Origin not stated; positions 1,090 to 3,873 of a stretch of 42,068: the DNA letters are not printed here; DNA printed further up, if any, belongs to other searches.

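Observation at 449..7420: Compact class III (LanKC) lanthipeptide locus: two precursors, LanKC, ABC exporter, outer-membrane barrel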

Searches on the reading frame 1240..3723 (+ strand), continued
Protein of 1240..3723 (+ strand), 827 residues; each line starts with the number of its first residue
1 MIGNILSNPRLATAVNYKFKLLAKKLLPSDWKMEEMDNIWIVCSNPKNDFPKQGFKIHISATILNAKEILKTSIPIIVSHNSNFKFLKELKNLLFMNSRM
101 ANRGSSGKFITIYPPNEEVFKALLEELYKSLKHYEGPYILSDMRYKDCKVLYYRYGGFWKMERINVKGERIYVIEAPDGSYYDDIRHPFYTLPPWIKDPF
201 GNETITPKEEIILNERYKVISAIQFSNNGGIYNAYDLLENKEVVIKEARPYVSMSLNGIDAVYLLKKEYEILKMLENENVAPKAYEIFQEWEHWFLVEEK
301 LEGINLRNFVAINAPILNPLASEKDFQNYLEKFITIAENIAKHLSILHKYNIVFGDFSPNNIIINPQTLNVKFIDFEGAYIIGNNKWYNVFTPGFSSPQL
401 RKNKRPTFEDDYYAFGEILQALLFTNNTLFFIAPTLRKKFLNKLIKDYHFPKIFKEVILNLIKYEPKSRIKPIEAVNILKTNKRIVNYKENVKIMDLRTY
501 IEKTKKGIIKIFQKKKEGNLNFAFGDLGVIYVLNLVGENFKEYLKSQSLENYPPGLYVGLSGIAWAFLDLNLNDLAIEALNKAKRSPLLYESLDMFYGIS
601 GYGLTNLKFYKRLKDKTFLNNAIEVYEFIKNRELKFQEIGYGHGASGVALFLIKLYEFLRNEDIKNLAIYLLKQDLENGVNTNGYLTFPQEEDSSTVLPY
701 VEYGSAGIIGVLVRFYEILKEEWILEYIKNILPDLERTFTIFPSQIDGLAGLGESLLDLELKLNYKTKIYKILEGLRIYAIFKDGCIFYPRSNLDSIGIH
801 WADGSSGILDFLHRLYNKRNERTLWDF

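Call 14: find_encoding_contigs(protein=P0001, flank=8000, max_places=4)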
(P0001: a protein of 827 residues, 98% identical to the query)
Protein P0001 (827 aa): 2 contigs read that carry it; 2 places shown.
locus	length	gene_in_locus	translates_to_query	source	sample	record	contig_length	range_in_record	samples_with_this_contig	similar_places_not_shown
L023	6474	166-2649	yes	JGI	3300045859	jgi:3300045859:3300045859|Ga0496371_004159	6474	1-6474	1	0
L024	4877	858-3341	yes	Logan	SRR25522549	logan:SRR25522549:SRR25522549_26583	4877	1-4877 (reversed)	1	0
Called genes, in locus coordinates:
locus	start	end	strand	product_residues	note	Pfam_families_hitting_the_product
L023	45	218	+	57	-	-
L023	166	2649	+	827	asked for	PF25816:RamC_N, PF00069:Pkinase, PF07714:PK_Tyr_Ser-Thr (weak), PF05147:LANC_like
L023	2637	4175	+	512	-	PF00664:ABC_membrane (faint), PF02463:SMC_N (faint), PF00005:ABC_tran, PF13304:AAA_21 (weak)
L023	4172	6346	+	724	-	PF09430:EMC7_beta-sandw (faint), PF13620:CarboxypepD_reg, PF13715:CarbopepD_reg_2, PF22904:NOMO1-like_2nd (faint), PF00593:TonB_dep_Rec_b-barrel, PF14905:OMP_b-brl_3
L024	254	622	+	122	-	-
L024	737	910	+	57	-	-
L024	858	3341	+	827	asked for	PF25816:RamC_N, PF00069:Pkinase, PF07714:PK_Tyr_Ser-Thr (weak), PF05147:LANC_like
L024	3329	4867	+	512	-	PF00664:ABC_membrane (faint), PF02463:SMC_N (faint), PF00005:ABC_tran, PF13304:AAA_21 (weak)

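Call 22: find_encoding_contigs(protein=P0005, flank=8000, max_places=2)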
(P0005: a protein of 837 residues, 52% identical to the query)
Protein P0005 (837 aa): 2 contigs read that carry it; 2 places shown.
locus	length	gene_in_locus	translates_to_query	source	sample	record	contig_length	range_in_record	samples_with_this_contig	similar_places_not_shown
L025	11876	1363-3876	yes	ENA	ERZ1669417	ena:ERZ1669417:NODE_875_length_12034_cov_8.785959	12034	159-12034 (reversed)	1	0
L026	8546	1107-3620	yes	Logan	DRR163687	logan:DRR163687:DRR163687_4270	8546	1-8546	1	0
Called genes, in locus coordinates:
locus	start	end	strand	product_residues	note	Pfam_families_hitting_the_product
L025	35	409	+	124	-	-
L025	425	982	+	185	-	-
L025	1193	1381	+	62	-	-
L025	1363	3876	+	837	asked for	PF25816:RamC_N, PF00069:Pkinase, PF07714:PK_Tyr_Ser-Thr (weak), PF05147:LANC_like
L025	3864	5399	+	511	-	PF00664:ABC_membrane, PF02463:SMC_N (faint), PF00005:ABC_tran, PF13555:AAA_29 (weak), PF13304:AAA_21 (faint)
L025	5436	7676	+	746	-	PF13620:CarboxypepD_reg, PF13715:CarbopepD_reg_2, PF07715:Plug, PF14905:OMP_b-brl_3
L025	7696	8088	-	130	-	PF01451:LMWPc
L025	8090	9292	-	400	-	PF07894:SACK1 (faint), PF13091:PLDc_2, PF00614:PLDc (weak), PF13091:PLDc_2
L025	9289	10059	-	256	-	-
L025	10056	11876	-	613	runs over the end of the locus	PF02018:CBM_4_9 (weak)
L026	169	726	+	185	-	-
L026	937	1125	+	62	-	-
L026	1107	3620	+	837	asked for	PF25816:RamC_N, PF00069:Pkinase, PF07714:PK_Tyr_Ser-Thr (weak), PF05147:LANC_like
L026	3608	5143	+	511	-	PF00664:ABC_membrane, PF02463:SMC_N (faint), PF00005:ABC_tran, PF13555:AAA_29 (weak), PF13304:AAA_21 (faint)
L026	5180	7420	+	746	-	PF13620:CarboxypepD_reg, PF13715:CarbopepD_reg_2, PF07715:Plug, PF14905:OMP_b-brl_3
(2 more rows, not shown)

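Call 23: find_encoding_contigs(protein=P0006, flank=8000, max_places=2)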
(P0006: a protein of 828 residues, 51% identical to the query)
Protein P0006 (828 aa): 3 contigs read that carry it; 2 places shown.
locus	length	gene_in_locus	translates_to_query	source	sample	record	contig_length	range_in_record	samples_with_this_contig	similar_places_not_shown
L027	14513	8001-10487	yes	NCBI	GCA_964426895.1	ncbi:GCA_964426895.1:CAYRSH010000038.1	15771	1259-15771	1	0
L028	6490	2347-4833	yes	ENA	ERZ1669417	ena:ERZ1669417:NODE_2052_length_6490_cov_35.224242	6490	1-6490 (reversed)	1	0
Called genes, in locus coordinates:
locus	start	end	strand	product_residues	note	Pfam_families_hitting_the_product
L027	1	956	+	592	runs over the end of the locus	PF02874:ATP-synt_ab_N, PF16886:ATP-synt_ab_Xtn, PF00006:ATP-synt_ab, PF22919:ATP-synt_VA_C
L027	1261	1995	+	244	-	-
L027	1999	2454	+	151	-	PF02082:Rrf2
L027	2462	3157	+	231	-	PF00106:adh_short, PF08659:KR, PF13561:adh_short_C2, PF23441:SDR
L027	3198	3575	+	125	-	-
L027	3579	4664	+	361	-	-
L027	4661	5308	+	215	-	-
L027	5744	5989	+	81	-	-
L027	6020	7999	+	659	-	PF19313:DUF5916 (weak)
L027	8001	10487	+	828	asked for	PF25816:RamC_N, PF00069:Pkinase, PF07714:PK_Tyr_Ser-Thr, PF01163:RIO1 (weak), PF05147:LANC_like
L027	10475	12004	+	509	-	PF00664:ABC_membrane, PF00005:ABC_tran, PF13304:AAA_21 (faint)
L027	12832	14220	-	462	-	PF02878:PGM_PMM_I, PF02879:PGM_PMM_II, PF02880:PGM_PMM_III, PF00408:PGM_PMM_IV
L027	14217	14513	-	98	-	?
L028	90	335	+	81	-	-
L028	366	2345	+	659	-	PF19313:DUF5916 (weak)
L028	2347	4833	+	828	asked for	PF25816:RamC_N, PF00069:Pkinase, PF07714:PK_Tyr_Ser-Thr, PF01163:RIO1 (weak), PF05147:LANC_like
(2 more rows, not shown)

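Call 25: find_encoding_contigs(protein=window:1240-3723:+, flank=3000, max_places=3)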
Protein window:1240-3723:+ (827 aa): 19 contigs read that carry it; 3 places shown.
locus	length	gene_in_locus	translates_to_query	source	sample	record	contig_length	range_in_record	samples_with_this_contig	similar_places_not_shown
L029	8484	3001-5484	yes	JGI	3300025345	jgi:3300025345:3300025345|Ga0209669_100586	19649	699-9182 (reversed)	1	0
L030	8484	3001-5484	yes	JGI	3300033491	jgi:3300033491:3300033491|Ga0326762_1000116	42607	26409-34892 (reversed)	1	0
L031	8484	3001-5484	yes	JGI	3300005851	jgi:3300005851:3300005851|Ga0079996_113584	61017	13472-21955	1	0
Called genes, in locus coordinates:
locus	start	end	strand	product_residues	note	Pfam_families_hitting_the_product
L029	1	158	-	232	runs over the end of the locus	-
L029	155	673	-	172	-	PF13098:Thioredoxin_2, PF13462:Thioredoxin_4, PF01323:DSBA (faint)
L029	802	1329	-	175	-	PF05685:Uma2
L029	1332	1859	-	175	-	PF05685:Uma2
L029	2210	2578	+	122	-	-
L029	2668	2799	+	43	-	-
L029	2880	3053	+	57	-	-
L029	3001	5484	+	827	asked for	PF25816:RamC_N, PF00069:Pkinase, PF07714:PK_Tyr_Ser-Thr (weak), PF05147:LANC_like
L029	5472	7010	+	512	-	PF00005:ABC_tran, PF13304:AAA_21 (weak)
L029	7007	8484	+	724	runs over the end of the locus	PF13620:CarboxypepD_reg, PF13715:CarbopepD_reg_2, PF00593:TonB_dep_Rec_b-barrel, PF14905:OMP_b-brl_3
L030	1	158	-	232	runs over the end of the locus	-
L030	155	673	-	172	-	PF13098:Thioredoxin_2, PF13462:Thioredoxin_4, PF01323:DSBA (faint)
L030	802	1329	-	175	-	PF05685:Uma2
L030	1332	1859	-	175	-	PF05685:Uma2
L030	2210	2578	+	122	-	-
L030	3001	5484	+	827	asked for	PF25816:RamC_N, PF00069:Pkinase, PF07714:PK_Tyr_Ser-Thr (weak), PF05147:LANC_like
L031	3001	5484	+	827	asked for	PF25816:RamC_N, PF00069:Pkinase, PF07714:PK_Tyr_Ser-Thr (weak), PF05147:LANC_like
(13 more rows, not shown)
